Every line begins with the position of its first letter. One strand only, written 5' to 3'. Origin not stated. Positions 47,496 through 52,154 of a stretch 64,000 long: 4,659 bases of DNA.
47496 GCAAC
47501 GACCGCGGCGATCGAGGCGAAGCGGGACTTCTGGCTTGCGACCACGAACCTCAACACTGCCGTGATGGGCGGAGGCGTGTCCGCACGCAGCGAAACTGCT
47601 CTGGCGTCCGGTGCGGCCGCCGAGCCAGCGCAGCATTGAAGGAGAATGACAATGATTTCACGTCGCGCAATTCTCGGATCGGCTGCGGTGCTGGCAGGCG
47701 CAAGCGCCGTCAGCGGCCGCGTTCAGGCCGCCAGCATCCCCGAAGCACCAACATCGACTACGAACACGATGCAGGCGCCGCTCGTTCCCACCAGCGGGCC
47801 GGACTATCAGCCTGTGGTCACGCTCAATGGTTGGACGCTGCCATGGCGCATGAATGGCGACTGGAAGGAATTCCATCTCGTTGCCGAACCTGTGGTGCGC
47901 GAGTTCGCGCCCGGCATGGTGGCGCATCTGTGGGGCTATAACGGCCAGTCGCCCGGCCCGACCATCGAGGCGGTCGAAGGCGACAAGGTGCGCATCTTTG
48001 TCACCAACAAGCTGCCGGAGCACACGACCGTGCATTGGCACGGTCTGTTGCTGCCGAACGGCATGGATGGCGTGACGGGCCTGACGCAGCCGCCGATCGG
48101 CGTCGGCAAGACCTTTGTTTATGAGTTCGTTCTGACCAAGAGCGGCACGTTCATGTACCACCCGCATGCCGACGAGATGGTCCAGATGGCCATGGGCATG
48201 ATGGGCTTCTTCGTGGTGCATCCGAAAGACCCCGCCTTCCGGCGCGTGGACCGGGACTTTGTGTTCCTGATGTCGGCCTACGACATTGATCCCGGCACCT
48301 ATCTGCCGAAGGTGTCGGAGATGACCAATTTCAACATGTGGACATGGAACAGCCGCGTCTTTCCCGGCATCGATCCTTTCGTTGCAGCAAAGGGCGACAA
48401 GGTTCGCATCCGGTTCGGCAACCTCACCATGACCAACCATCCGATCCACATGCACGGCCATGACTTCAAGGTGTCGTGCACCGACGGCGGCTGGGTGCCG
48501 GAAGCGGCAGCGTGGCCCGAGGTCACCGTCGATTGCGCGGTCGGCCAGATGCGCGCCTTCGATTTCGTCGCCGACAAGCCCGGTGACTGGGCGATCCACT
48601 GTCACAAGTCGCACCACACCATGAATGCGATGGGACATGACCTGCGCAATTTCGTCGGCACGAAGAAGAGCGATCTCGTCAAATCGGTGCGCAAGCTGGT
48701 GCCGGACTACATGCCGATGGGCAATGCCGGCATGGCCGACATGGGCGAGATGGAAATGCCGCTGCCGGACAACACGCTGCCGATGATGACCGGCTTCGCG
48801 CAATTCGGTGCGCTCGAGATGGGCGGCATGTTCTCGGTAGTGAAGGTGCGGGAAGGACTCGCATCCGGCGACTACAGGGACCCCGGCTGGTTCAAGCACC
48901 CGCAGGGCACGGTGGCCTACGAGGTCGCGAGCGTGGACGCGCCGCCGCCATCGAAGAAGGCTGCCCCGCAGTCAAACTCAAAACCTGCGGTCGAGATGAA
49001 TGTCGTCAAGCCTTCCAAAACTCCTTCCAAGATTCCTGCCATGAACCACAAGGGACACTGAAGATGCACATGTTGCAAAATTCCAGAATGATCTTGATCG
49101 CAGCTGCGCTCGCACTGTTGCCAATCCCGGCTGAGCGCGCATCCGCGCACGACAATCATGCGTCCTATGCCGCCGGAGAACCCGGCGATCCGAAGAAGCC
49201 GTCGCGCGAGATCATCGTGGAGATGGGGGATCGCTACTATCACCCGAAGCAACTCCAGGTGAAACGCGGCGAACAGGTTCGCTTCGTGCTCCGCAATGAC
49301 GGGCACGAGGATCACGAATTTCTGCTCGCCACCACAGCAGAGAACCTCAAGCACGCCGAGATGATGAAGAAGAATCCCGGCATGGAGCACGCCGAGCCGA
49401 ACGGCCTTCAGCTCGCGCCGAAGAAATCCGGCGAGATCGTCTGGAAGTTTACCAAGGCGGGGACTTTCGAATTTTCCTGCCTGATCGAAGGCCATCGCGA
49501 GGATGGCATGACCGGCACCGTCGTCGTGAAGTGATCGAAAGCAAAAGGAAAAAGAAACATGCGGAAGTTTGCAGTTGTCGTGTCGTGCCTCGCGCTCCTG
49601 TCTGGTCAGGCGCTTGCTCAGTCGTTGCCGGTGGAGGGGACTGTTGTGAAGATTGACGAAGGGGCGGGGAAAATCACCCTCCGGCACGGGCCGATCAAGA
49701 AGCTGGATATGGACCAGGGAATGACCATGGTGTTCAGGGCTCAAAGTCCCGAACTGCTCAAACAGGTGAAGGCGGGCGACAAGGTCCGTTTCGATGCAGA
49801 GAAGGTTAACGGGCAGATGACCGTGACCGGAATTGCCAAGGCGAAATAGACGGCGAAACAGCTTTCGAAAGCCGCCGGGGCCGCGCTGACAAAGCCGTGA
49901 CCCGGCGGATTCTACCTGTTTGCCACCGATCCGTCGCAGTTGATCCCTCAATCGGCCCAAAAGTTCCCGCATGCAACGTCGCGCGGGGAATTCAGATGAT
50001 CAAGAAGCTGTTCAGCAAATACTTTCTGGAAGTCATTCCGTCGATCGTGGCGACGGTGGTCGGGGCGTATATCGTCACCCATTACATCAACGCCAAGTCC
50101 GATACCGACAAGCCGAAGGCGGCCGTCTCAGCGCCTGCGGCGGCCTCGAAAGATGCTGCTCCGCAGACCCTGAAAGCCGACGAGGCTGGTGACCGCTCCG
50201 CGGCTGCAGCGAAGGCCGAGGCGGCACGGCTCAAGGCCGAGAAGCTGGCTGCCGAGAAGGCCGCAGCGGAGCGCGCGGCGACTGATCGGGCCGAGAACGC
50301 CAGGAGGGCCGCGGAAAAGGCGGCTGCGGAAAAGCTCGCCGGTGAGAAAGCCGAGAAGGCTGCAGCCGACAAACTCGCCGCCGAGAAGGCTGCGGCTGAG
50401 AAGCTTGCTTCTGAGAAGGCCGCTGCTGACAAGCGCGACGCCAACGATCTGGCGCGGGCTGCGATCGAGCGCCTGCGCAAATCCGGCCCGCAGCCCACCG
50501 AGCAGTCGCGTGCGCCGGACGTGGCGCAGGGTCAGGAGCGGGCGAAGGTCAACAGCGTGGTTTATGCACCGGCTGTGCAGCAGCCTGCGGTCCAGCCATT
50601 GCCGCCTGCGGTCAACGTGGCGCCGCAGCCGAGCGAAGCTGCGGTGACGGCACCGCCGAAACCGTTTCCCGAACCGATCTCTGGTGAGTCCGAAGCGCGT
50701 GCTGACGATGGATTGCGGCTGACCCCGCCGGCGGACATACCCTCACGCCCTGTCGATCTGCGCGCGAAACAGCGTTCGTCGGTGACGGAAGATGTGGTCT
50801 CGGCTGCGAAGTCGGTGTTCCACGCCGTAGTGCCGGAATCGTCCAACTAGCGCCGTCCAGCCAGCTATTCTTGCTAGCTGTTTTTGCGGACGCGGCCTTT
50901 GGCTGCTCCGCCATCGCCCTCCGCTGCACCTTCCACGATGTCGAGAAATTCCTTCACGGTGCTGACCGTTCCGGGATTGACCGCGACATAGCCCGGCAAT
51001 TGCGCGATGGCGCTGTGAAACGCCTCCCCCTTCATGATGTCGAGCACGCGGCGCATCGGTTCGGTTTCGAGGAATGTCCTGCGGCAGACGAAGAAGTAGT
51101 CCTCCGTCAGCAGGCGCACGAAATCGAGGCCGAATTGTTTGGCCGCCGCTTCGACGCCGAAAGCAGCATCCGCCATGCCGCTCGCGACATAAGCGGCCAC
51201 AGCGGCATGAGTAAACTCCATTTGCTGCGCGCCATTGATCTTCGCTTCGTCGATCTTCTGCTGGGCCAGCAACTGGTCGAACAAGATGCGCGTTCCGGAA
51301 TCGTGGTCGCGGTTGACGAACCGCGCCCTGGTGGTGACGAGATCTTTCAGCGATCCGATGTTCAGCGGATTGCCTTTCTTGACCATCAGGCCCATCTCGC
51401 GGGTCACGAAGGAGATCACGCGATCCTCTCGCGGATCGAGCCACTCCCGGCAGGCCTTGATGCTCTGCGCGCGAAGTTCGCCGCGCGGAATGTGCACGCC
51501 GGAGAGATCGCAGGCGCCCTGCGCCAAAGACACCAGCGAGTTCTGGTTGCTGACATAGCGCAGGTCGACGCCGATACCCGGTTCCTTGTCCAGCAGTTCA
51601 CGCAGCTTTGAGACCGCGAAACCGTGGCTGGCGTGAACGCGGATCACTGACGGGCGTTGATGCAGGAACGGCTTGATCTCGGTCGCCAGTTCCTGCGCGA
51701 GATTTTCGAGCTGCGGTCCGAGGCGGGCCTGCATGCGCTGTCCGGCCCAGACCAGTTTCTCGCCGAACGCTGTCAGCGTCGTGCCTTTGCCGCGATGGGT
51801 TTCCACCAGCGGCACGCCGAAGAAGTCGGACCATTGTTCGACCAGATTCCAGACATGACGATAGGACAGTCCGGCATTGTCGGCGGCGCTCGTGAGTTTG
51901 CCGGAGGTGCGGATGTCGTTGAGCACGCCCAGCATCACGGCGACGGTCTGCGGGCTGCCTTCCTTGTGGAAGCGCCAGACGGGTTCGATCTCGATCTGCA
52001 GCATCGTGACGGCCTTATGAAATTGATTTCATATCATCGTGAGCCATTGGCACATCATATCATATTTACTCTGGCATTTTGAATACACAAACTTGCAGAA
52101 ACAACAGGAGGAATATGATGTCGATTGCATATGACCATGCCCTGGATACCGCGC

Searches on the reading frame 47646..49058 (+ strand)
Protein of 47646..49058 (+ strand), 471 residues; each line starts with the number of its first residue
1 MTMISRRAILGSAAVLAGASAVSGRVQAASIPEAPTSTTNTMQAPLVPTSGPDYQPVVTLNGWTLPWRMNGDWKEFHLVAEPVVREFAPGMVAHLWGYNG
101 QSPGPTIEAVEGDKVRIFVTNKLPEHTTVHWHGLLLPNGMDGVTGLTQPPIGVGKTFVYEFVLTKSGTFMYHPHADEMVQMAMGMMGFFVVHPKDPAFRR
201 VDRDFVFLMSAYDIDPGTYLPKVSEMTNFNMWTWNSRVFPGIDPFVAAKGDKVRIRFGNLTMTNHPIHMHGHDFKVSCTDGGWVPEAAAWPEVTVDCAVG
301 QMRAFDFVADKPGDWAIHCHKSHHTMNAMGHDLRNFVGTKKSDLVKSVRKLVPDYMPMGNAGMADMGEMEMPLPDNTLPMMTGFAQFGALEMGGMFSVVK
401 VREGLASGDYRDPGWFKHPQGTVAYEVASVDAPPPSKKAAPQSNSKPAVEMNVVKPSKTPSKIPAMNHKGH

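Call 3: search_protein_families(library=pfam, proteins=[window:47646-49058:+], max_evalue=0.1)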
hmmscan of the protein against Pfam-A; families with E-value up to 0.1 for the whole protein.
window:47646-49058:+ (471 aa): 3 families
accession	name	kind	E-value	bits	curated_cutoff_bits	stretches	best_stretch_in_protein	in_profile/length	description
PF07732.21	Cu-oxidase_3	-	1e-39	135.7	21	2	90-195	12-118/119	Multicopper oxidase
PF07731.20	Cu-oxidase_2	-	2.7e-27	95.6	20.4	2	219-333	5-131/137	Multicopper oxidase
PF00394.28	Cu-oxidase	-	0.0038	17.8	21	1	249-326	64-139/157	Multicopper oxidase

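Call 13: search_protein_families(library=ncbifam, proteins=[window:47646-49058:+], max_evalue=1)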
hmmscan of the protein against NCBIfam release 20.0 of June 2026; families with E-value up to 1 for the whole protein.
window:47646-49058:+ (471 aa): 9 families
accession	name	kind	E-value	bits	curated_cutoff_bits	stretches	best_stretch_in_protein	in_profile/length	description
TIGR01480.1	copper_res_A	subfamily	3e-48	164.7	478.95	2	76-229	48-199/593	copper resistance system multicopper oxidase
TIGR03388.1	ascorbase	equivalog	2.4e-27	95.8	614.8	2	97-210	24-140/542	L-ascorbate oxidase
NF008205.1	PRK10965.1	equivalog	2.7e-24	85.9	525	2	65-195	36-167/529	multicopper oxidase CueO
TIGR03389.1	laccase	equivalog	1.5e-23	83.4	558.9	3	98-209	27-141/539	laccase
TIGR02376.1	Cu_nitrite_red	equivalog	8.1e-15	55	296.3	2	76-197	30-150/326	copper-containing nitrite reductase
TIGR03390.1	ascorbOXfungal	equivalog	2.1e-13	49.7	445.35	1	98-209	32-145/538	L-ascorbate oxidase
NF045554.1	AmiPhnlOxPhsA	equivalog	1.9e-08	33.4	950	1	93-127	43-77/581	O-aminophenol oxidase PhsA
NF008135.0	PRK10883.1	equivalog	2.1e-07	29.8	581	1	86-149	58-122/471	cell division protein FtsP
NF052460.1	L-NosZ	equivalog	3.5e-06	25.8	700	2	106-173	394-461/480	clade III lactonase-type nitrous-oxide reductase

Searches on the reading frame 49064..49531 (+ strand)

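Call 3: search_protein_families(library=pfam, proteins=[window:49064-49531:+], max_evalue=0.1)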
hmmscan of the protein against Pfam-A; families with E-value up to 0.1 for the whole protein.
window:49064-49531:+ (156 aa): 5 families
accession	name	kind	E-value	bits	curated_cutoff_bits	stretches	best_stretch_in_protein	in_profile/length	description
PF13473.12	Cupredoxin_1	-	1.2e-09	38.6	27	1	44-155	17-104/104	Cupredoxin-like domain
PF00127.26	Copper-bind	-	3.7e-06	27.7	21.2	1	52-156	7-99/99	Copper binding proteins, plastocyanin/azurin family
PF07731.20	Cu-oxidase_2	-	0.0076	16.4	20.4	1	61-156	32-134/137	Multicopper oxidase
PF23509.1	MSMEG_3727_PQQ-assoc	-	0.048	13.5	27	0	50-106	47-102/152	MSMEG_3727, PQQ-associated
PF06525.17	SoxE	-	0.087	12.8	21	1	122-155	105-138/149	Sulfocyanin (SoxE) domain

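Call 13: search_protein_families(library=ncbifam, proteins=[window:49064-49531:+], max_evalue=1)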
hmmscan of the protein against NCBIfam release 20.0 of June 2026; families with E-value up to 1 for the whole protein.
window:49064-49531:+ (156 aa): 9 families
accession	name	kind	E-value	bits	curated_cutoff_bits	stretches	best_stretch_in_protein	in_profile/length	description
NF051440.1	CuResCopIPSEAE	equivalog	1.3e-29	103.2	280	2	13-103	9-96/180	copper-resistant cuproprotein CopI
NF047895.1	CuResCopI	equivalog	2.2e-20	73.2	200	1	36-153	54-174/176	copper-resistant cuproprotein CopI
TIGR02656.1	cyanin_plasto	equivalog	5.5e-08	33.1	87.85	1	55-156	10-99/99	plastocyanin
TIGR03095.1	rusti_cyanin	equivalog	3.5e-06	27.3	146.7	1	63-156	53-148/148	rusticyanin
TIGR03094.1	sulfo_cyanin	equivalog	0.0055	16.2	168.4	1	119-155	148-184/195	sulfocyanin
TIGR01480.1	copper_res_A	subfamily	0.011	14.2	478.95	1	55-155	498-592/593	copper resistance system multicopper oxidase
TIGR02375.1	pseudoazurin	equivalog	0.012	15.4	109.85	0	56-85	9-38/116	pseudoazurin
TIGR02657.1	amicyanin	equivalog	0.066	13.6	110.2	0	92-155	26-82/83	amicyanin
NF047586.1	LIC11270_fam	equivalog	0.14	11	490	1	114-155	341-382/404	LIC11270 family surface protein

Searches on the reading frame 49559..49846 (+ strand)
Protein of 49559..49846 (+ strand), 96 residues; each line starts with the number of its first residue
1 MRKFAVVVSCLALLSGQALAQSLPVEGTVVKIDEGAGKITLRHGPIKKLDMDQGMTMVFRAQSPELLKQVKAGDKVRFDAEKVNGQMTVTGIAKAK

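Call 3: search_protein_families(library=pfam, proteins=[window:49559-49846:+], max_evalue=0.1)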
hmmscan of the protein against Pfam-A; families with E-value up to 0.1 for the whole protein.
window:49559-49846:+ (96 aa): 3 families
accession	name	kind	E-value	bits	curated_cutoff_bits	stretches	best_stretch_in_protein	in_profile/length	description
PF11604.15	CusF_Ec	-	7.4e-27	93.4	27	1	24-93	3-71/72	Copper binding periplasmic protein CusF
PF04943.17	Pox_F11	-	0.022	14.3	24.5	1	33-71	131-170/409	Poxvirus F11 protein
PF10077.14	DUF2314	-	0.062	13.8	22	1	40-90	51-101/134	Uncharacterized protein conserved in bacteria (DUF2314)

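Call 13: search_protein_families(library=ncbifam, proteins=[window:49559-49846:+], max_evalue=1)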
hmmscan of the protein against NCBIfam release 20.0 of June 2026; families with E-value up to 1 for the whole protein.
window:49559-49846:+ (96 aa): 2 families
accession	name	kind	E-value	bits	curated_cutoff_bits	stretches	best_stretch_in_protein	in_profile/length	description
NF007348.0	PRK09838.1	subfamily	4.8e-08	33.1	143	1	17-79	37-98/115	cation efflux system protein CusF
NF040942.2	hypo_ExtJ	equivalog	0.00011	22.5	52.5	1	1-83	1-63/77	selenite/tellurite reduction operon protein ExtJ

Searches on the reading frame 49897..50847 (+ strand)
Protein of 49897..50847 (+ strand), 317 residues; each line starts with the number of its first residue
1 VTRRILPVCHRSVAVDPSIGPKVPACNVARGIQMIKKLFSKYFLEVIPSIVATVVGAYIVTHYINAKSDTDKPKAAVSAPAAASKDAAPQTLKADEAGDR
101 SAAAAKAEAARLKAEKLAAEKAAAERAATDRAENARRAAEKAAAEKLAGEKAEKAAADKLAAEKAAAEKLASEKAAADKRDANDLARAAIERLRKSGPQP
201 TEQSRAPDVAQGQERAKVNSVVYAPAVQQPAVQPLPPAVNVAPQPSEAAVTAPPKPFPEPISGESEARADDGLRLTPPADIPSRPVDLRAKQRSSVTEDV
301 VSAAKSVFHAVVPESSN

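Call 3: search_protein_families(library=pfam, proteins=[window:49897-50847:+], max_evalue=0.1)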
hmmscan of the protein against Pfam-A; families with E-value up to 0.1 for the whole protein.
window:49897-50847:+ (317 aa): 1 family
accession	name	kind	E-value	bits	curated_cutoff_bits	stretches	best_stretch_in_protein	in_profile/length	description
PF07382.16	HC2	-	0.029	14.9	40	1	79-183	46-148/194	Histone H1-like nucleoprotein HC2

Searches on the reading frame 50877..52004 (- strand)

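Call 3: search_protein_families(library=pfam, proteins=[window:50877-52004:-], max_evalue=0.1)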
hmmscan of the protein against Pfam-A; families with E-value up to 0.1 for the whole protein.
window:50877-52004:- (376 aa): 5 families
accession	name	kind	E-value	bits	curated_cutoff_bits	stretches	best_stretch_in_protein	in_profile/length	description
PF12727.12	PBP_like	-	1e-60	204.6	27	1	136-325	3-193/193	PBP superfamily domain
PF13531.11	SBP_bac_11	-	1e-09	38.9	25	1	126-303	8-184/227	Bacterial extracellular solute-binding protein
PF00126.33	HTH_1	-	9.2e-07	29.2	26.6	1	27-82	6-60/60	Bacterial regulatory helix-turn-helix protein, lysR family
PF12974.12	Phosphonate-bd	-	3.3e-06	27.1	27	1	205-290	88-169/242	ABC transporter, phosphonate, periplasmic substrate-binding protein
PF03466.25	LysR_substrate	-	7.6e-05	22.6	28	1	125-325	12-205/209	LysR substrate binding domain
